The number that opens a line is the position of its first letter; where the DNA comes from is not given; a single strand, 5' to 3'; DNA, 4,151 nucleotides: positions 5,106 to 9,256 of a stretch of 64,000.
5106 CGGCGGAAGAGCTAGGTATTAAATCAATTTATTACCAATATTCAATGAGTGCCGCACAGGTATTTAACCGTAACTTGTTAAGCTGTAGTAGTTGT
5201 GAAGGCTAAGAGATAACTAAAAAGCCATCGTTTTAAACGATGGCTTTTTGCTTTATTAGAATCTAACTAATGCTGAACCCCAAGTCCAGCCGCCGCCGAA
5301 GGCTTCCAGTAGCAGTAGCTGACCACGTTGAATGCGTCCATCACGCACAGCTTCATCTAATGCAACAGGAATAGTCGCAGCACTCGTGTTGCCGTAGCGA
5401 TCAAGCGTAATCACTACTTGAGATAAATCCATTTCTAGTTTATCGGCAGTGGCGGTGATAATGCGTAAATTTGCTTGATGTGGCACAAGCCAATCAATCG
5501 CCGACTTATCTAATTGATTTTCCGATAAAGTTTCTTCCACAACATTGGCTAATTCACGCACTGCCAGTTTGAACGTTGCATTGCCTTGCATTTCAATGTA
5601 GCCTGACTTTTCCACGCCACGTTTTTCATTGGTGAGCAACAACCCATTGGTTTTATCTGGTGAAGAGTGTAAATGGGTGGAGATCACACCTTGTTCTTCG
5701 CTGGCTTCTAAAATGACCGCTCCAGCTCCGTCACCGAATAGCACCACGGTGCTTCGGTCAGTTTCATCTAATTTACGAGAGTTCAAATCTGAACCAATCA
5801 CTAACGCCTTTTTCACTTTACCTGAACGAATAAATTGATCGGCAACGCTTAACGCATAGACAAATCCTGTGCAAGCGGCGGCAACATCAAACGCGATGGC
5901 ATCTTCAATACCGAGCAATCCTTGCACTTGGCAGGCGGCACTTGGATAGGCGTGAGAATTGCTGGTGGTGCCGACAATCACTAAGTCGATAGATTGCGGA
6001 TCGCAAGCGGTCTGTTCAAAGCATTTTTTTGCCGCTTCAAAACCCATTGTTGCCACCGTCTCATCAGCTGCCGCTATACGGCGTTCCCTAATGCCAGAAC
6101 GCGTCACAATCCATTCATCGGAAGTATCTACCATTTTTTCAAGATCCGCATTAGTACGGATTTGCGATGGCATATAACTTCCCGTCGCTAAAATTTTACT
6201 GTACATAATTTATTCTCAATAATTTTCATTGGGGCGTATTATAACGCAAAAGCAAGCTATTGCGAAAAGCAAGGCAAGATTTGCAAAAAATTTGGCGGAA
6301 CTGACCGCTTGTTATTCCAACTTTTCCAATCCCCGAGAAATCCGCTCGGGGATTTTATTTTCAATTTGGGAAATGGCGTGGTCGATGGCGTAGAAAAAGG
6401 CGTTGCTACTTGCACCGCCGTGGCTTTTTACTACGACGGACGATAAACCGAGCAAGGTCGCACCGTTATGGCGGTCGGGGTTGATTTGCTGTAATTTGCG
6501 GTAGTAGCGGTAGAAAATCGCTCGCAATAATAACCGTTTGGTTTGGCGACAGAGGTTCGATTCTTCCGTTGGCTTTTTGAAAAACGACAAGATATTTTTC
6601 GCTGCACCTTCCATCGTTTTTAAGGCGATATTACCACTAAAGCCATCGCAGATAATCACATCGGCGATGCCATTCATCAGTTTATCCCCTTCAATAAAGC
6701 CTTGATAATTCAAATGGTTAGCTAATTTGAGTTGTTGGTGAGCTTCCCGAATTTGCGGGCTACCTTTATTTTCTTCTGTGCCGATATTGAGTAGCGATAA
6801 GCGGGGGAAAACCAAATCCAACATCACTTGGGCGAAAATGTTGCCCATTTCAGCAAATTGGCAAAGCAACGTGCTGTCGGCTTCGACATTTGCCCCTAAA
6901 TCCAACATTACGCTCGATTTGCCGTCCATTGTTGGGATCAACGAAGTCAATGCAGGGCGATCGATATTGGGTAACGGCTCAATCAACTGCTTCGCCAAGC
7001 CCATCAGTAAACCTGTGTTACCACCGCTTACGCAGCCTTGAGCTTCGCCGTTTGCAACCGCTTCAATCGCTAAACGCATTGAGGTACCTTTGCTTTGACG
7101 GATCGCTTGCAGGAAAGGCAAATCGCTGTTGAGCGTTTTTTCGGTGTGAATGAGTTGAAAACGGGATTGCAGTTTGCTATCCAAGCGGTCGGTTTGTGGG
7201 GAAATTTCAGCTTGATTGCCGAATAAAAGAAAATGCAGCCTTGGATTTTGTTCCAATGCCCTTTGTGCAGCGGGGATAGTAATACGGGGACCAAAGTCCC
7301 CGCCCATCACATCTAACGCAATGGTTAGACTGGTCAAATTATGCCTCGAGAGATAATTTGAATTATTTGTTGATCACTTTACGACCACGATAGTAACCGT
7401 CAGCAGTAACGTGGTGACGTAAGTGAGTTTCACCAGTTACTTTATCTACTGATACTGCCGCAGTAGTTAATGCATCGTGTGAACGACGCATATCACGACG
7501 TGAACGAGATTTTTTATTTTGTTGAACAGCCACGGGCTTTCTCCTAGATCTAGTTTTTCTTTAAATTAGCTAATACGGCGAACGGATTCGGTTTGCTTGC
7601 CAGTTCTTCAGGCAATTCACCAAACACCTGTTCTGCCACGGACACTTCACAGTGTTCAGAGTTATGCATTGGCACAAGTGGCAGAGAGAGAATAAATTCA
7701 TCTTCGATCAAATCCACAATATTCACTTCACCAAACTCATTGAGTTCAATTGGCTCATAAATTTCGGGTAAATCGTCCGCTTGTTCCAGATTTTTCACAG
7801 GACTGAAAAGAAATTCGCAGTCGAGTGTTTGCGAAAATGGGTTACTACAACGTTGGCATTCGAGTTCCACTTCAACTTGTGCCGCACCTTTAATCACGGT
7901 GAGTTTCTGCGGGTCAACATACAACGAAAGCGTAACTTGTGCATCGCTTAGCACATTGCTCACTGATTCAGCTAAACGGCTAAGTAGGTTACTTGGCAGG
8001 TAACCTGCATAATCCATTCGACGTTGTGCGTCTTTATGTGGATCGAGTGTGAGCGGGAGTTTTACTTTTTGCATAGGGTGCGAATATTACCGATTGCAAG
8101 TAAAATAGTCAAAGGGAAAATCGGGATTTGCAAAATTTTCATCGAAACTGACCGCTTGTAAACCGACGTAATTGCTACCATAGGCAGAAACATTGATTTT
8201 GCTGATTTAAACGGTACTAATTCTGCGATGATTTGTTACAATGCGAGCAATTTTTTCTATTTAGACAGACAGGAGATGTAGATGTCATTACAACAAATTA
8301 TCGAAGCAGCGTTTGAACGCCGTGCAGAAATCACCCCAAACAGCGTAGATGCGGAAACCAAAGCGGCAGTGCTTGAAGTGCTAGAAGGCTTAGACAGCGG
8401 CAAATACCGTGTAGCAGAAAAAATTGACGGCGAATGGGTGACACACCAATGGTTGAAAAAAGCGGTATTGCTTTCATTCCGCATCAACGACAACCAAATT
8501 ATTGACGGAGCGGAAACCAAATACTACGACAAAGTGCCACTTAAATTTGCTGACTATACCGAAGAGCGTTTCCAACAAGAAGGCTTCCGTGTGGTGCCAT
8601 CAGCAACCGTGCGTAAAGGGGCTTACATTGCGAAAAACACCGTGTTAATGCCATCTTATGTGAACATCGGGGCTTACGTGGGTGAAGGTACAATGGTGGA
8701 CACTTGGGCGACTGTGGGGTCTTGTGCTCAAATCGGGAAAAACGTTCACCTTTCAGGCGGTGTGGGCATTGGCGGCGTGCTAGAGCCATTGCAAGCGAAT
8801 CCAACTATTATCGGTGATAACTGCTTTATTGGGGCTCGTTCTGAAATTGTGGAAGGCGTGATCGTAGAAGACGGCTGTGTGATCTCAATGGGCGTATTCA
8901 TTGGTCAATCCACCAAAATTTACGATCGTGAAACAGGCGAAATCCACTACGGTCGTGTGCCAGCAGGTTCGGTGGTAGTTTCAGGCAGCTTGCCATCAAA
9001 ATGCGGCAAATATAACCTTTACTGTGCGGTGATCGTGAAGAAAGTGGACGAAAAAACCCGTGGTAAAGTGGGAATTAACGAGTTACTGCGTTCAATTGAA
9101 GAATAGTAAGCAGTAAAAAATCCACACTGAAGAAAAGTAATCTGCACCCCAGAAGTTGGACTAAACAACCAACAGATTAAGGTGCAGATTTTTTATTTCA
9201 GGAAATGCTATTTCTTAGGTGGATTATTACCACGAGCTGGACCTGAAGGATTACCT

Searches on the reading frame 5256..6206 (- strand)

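Call 96: search_protein_families(library=pfam, proteins=[window:5256-6206:-], max_evalue=1e-8)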
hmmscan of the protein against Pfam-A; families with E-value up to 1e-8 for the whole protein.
window:5256-6206:- (316 aa): 2 families
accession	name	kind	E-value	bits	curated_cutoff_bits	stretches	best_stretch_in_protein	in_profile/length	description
PF08541.16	ACP_syn_III_C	-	1.2e-36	125.1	26.6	1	227-315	1-89/90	3-Oxoacyl-[acyl-carrier-protein (ACP)] synthase III C terminal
PF08545.16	ACP_syn_III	-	6.5e-31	106.5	24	1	106-182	1-79/80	3-Oxoacyl-[acyl-carrier-protein (ACP)] synthase III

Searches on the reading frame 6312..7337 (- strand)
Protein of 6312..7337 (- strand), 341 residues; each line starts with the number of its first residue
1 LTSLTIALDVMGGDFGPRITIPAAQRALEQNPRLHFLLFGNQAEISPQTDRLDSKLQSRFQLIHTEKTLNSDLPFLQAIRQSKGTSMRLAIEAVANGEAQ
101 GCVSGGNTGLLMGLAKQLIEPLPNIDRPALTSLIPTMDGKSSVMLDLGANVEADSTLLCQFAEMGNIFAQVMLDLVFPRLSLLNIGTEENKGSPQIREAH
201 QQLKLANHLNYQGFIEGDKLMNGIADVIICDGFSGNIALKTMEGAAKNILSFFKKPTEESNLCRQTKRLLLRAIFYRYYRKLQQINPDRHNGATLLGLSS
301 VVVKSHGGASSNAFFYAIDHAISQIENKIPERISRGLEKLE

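Call 96: search_protein_families(library=pfam, proteins=[window:6312-7337:-], max_evalue=1e-8)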
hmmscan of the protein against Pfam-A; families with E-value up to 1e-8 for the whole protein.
window:6312-7337:- (341 aa): 1 family
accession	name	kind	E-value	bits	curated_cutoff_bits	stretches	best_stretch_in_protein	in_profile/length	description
PF02504.20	FA_synthesis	-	3e-93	312.9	29.1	1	4-332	1-324/324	Fatty acid synthesis protein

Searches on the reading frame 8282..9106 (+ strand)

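Call 96: search_protein_families(library=pfam, proteins=[window:8282-9106:+], max_evalue=1e-8)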
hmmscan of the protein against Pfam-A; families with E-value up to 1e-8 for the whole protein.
window:8282-9106:+ (274 aa): 3 families
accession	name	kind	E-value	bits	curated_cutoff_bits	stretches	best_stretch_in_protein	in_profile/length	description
PF14805.11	THDPS_N_2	-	1.5e-28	99.1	25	1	2-68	1-67/67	Tetrahydrodipicolinate N-succinyltransferase N-terminal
PF00132.30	Hexapep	-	2.9e-16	58.8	27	1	174-208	1-35/36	Bacterial transferase hexapeptide (six repeats)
PF14602.12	Hexapep_2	-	1.9e-14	53.5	27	1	174-208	1-33/34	Hexapeptide repeat of succinyl-transferase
